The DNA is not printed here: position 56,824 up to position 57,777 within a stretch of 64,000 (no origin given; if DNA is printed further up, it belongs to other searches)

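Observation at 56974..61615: Winged-helix/FHA regulator next to two tandem 623-aa paralogs that combine a BNR propeller with an unassigned six-fold ~46-aa repeat array, each with a duplicated purine-rich leader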

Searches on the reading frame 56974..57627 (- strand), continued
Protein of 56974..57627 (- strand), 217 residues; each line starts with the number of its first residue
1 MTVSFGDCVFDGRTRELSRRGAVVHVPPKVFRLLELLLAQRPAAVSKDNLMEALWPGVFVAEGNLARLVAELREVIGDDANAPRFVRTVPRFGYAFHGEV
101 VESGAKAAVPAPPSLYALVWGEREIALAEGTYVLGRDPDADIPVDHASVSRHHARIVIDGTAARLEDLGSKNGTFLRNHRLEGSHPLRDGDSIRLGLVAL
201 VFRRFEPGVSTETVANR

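Call 51: search_solved_structures(query=window:56974-57627:-, max_evalue=0.001)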
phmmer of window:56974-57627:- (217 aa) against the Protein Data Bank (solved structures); distinct sequences matched with E-value up to 0.001: 46.
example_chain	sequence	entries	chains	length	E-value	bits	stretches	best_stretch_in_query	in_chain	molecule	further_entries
2fez_A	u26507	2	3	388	1e-11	48.2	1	130-195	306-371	Probable regulatory protein embR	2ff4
8p5r_G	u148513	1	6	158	3.9e-10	43.1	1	125-203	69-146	Glycogen accumulation regulator GarA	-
3po8_A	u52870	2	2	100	4.6e-10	42.9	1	123-203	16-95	Putative uncharacterized protein TB39.8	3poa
6i2q_B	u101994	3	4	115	4.8e-10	42.8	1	126-203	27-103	Glycogen accumulation regulator GarA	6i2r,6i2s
2lc1_A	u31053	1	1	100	6.6e-10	42.4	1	123-203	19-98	Putative uncharacterized protein TB39.8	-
3oun_A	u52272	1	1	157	1.5e-09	41.2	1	120-202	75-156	Putative uncharacterized protein TB39.8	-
3gqs_A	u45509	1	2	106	2.4e-09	40.5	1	130-199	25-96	Adenylate cyclase-like protein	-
2kkl_A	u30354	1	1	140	4.7e-09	39.6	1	125-203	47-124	Uncharacterized protein Mb1858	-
2kfu_A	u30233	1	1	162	1.1e-08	38.4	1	127-203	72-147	Rv1827 pThr 22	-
6i2p_D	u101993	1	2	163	1.1e-08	38.4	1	127-203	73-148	Glycogen accumulation regulator GarA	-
1p2f_A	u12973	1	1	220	1.3e-08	38.1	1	4-98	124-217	Response Regulator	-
7rj3_A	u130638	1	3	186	1.4e-08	38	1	127-203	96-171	Glycogen accumulation regulator GarA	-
2kb3_A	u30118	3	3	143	2.9e-08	37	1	125-203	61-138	Oxoglutarate dehydrogenase inhibitor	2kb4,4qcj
8p5x_G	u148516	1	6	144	2.9e-08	37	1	125-203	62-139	Oxoglutarate dehydrogenase inhibitor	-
6cah_A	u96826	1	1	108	1.8e-07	34.4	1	127-203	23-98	ABC transporter ATP-binding/permease protein Rv1747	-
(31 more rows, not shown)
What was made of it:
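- Closest known: EmbR of Mycobacterium tuberculosis. Same: The EmbR FHA domain is the best PDB sequence match (2fez, 1e-11; call 51).
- Closest known: GarA/OdhI-type FHA regulators. Same: GarA and OdhI are strong FHA matches (call 51).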

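Call 54: find_encoding_contigs(protein=window:56974-57627:-, flank=3000, max_places=3)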
Protein window:56974-57627:- (217 aa): no gene with exactly this product is on record in the collection.

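Call 56: find_encoding_contigs(protein=P0170, flank=8000, max_places=2)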
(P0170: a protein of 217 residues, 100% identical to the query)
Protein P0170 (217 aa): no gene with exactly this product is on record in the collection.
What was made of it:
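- Tried and rejected: Those for the window regulator and for P0170 failed (calls 54, 56).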

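Call 80: find_encoding_contigs(protein=P0189, flank=5000, max_places=4)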
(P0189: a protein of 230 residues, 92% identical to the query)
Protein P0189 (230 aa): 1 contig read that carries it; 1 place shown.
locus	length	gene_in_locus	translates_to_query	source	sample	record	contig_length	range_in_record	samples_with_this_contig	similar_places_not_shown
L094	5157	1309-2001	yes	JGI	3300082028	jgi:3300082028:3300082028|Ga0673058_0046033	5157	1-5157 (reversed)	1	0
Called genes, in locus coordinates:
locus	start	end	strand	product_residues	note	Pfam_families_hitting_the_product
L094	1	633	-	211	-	?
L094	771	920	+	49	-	-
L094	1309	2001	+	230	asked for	PF00486:Trans_reg_C, PF16697:Yop-YscD_cpl, PF00498:FHA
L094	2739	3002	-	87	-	-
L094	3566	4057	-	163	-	PF13488:Gly-zipper_Omp (weak)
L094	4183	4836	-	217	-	-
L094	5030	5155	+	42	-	?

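Call 81: find_encoding_contigs(protein=P0186, flank=5000, max_places=3)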
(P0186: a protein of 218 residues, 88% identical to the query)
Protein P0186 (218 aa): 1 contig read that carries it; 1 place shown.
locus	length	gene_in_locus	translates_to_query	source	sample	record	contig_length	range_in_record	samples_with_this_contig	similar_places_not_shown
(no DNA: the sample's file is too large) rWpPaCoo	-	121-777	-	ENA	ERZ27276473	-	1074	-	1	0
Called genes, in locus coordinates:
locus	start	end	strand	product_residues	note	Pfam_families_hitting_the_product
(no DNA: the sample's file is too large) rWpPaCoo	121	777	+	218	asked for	PF00486:Trans_reg_C, PF16697:Yop-YscD_cpl, PF00498:FHA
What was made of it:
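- Tried and rejected: P0186 had no retrievable DNA (call 81).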

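Call 85: search_protein_families(library=pfam, proteins=[L063:2409-4961:-, L015:5659-8187:+, L034:1628-4210:+], max_evalue=0.001)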
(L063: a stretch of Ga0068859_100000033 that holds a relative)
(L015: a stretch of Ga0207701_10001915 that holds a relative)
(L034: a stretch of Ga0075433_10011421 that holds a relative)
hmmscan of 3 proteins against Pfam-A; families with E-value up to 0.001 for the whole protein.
L063:2409-4961:- (851 aa): 4 families
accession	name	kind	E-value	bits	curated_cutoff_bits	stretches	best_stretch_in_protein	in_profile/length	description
PF00069.31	Pkinase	-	1.3e-49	169.4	31.7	1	15-271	1-256/263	Protein kinase domain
PF07714.23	PK_Tyr_Ser-Thr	-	1.3e-35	123.4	23.1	1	18-268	4-250/258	Protein tyrosine and serine/threonine kinase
PF01636.29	APH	-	1.5e-10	41.7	23.2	2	20-130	4-109/239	Phosphotransferase enzyme family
PF03109.22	ABC1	-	2.7e-07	30.4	22.9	1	89-165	144-220/244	ABC1 atypical kinase-like domain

L015:5659-8187:+ (843 aa): 4 families
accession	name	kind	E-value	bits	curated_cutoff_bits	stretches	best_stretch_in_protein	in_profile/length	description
PF00069.31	Pkinase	-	5.9e-45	154.1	31.7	1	10-268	1-254/263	Protein kinase domain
PF07714.23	PK_Tyr_Ser-Thr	-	3.1e-31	109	23.1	1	13-266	4-249/258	Protein tyrosine and serine/threonine kinase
PF01636.29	APH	-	1.6e-08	35.1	23.2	0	125-156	167-199/239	Phosphotransferase enzyme family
PF03109.22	ABC1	-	0.00012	21.8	22.9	1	83-155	143-215/244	ABC1 atypical kinase-like domain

L034:1628-4210:+ (861 aa): 5 families
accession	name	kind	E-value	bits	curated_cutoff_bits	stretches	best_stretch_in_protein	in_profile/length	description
PF00069.31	Pkinase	-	3.5e-48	164.7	31.7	1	10-271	1-256/263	Protein kinase domain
PF07714.23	PK_Tyr_Ser-Thr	-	1.7e-32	113.2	23.1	1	13-267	4-249/258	Protein tyrosine and serine/threonine kinase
PF07676.18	PD40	-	5.4e-11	42.6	20.9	0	337-360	2-25/38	WD40-like Beta Propeller Repeat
PF01636.29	APH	-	8.4e-08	32.7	23.2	1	124-167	166-210/239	Phosphotransferase enzyme family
PF03109.22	ABC1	-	9.1e-08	32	22.9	1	54-160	119-220/244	ABC1 atypical kinase-like domain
